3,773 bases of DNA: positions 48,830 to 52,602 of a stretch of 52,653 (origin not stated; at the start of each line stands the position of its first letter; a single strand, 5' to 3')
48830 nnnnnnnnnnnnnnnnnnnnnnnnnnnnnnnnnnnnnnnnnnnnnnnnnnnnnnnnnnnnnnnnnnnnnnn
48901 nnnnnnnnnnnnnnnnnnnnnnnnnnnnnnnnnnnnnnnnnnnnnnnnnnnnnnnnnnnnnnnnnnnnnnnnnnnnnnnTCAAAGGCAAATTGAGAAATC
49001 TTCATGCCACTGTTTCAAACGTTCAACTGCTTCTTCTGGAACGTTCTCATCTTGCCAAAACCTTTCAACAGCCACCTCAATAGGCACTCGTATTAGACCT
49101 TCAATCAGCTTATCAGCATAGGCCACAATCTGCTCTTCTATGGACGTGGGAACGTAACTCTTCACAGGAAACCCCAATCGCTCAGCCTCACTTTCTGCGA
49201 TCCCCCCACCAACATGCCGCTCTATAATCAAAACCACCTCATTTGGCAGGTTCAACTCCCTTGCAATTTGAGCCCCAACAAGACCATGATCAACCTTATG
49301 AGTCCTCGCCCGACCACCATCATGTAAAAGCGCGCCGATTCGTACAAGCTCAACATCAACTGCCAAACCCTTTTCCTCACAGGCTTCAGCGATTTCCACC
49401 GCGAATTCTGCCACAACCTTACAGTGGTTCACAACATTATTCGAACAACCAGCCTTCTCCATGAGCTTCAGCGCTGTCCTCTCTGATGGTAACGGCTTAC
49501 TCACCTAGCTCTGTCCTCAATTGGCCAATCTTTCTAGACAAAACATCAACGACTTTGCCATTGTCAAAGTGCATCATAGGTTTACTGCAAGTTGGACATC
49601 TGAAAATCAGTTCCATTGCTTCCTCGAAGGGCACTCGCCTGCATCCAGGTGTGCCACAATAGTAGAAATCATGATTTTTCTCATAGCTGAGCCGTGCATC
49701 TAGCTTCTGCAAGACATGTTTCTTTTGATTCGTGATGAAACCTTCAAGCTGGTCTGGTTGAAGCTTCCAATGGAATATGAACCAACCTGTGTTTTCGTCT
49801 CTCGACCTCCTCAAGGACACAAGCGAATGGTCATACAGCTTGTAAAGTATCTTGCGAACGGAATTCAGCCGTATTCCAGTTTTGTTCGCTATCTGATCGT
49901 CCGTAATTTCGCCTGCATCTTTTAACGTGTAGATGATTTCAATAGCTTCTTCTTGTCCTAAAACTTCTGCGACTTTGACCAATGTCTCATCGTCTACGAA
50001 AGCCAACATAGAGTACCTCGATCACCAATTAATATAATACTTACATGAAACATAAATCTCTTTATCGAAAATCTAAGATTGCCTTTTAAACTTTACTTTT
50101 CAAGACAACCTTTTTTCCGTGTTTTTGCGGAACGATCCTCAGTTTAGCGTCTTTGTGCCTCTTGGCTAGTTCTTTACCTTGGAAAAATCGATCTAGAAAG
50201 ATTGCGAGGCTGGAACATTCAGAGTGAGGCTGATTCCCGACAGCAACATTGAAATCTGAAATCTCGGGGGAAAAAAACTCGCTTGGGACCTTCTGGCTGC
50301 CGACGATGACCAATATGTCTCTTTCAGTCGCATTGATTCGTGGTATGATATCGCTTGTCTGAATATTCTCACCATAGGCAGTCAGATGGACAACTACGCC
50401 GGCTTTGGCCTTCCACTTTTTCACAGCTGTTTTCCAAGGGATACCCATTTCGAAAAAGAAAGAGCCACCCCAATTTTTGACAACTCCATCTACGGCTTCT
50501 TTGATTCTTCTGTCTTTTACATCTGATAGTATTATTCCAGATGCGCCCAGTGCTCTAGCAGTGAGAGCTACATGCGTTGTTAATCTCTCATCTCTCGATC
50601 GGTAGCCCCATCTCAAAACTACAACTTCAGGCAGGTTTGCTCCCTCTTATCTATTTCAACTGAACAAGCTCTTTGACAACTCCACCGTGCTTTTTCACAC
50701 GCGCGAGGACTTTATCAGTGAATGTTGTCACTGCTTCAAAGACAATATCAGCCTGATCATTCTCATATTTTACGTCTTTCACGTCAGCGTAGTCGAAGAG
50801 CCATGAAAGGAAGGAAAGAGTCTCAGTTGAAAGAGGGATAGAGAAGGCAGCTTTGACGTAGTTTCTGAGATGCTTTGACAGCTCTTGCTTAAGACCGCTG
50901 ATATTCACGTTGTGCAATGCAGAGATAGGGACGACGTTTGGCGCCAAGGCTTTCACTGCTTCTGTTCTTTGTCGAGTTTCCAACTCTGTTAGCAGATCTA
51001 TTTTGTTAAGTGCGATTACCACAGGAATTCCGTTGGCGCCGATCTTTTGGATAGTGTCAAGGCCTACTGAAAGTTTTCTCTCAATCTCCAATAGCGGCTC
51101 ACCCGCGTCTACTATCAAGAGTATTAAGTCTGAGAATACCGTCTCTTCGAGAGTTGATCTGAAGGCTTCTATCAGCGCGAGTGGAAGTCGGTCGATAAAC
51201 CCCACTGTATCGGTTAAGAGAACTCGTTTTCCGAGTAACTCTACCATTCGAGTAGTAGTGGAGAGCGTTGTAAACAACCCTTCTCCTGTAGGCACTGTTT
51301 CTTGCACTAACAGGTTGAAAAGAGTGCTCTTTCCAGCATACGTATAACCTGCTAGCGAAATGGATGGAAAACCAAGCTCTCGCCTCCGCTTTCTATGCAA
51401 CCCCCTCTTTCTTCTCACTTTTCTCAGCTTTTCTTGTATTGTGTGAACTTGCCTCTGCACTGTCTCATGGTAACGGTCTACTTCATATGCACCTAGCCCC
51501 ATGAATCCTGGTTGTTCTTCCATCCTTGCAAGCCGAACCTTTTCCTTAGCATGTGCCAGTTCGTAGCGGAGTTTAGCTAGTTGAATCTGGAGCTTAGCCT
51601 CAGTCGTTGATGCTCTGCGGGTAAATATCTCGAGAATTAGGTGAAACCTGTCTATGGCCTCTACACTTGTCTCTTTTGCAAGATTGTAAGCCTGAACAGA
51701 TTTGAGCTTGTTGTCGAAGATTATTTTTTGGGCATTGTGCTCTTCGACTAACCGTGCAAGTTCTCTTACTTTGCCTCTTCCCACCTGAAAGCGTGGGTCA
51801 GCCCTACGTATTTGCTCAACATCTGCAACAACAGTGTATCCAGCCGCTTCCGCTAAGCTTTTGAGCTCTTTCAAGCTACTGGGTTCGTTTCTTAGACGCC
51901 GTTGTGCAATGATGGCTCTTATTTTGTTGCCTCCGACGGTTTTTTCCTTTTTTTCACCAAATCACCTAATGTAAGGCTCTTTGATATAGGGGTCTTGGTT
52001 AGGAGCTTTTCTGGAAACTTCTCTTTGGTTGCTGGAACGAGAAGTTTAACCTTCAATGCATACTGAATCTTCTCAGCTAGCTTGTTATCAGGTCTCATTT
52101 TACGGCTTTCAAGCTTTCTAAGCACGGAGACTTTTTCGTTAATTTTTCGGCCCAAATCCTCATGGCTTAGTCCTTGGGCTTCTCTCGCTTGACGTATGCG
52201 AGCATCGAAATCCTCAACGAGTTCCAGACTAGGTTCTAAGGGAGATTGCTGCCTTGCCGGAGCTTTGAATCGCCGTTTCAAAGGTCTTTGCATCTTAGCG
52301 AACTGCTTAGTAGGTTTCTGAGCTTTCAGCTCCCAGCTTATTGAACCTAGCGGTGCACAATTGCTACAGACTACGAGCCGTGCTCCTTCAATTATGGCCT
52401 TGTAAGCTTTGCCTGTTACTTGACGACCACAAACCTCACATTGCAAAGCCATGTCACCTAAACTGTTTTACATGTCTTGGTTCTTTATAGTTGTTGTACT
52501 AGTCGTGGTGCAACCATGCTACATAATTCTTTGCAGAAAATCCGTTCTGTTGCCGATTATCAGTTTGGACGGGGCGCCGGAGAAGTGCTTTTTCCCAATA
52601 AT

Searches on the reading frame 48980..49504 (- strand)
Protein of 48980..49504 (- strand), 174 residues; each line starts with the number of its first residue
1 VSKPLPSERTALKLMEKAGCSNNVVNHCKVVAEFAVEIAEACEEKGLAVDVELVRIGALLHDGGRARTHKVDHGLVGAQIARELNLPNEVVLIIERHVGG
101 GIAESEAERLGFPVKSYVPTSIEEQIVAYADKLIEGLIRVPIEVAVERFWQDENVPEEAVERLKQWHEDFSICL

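Call 24: search_protein_families(library=pfam, proteins=[window:48980-49504:-])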
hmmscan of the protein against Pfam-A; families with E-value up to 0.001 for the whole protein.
window:48980-49504:- (174 aa): 1 family
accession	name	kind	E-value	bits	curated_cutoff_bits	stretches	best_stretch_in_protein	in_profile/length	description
PF01966.28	HD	-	7.7e-16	58.9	22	1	24-133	1-113/116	HD domain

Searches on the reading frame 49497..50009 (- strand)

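Call 24: search_protein_families(library=pfam, proteins=[window:49497-50009:-])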
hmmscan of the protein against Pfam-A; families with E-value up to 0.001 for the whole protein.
window:49497-50009:- (170 aa): 2 families
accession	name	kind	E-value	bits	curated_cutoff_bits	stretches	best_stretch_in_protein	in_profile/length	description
PF02002.24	TFIIE_alpha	-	3.5e-23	81.9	22.9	1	15-112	9-105/105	TFIIE alpha subunit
PF08221.17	HTH_9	-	0.00043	20.8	23.4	0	24-64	17-57/62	RNA polymerase III subunit RPC82 helix-turn-helix domain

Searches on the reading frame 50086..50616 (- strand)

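Call 24: search_protein_families(library=pfam, proteins=[window:50086-50616:-])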
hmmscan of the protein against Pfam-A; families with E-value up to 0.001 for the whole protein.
window:50086-50616:- (176 aa): 1 family
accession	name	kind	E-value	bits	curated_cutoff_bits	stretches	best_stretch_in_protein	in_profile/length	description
PF01994.21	Trm56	-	3.2e-44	150.1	25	1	49-171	1-119/119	tRNA ribose 2'-O-methyltransferase, aTrm56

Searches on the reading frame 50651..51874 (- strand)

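Call 24: search_protein_families(library=pfam, proteins=[window:50651-51874:-])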
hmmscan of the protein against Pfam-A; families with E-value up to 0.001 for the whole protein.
window:50651-51874:- (407 aa): 7 families
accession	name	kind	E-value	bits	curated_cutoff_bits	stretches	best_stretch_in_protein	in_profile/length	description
PF13167.11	GTP-bdg_N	-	1.1e-24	87.2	25.4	1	1-84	4-88/89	GTP-binding GTPase N-terminal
PF01926.29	MMR_HSR1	-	9.9e-16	58.3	21.9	1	172-291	2-113/113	50S ribosome-binding GTPase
PF16360.10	GTP-bdg_M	-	1.4e-14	54.8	29.5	1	87-164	1-79/79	GTP-binding GTPase Middle Region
PF02421.24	FeoB_N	-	6.1e-09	36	27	1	172-331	3-155/156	Ferrous iron transport protein B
PF03193.22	RsgA_GTPase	-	5.6e-08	33.2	30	1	279-336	50-108/174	RsgA GTPase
PF00009.33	GTP_EFTU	-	4.9e-06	26.7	26.5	1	248-336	93-186/188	Elongation factor Tu GTP binding domain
PF16897.10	MMR_HSR1_Xtn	-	1.9e-05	25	35.2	1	283-336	56-104/106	C-terminal region of MMR_HSR1 domain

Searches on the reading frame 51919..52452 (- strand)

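Call 24: search_protein_families(library=pfam, proteins=[window:51919-52452:-])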
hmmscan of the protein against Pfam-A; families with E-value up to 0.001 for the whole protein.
window:51919-52452:- (177 aa): 2 families
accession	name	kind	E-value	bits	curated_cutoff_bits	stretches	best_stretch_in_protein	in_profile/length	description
PF01381.28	HTH_3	-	3.4e-08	33.8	23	1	86-137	1-52/55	Helix-turn-helix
PF24250.1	HVO_2718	-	0.00015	22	30.3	1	4-37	17-49/173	Transcription regulator HVO_2718-like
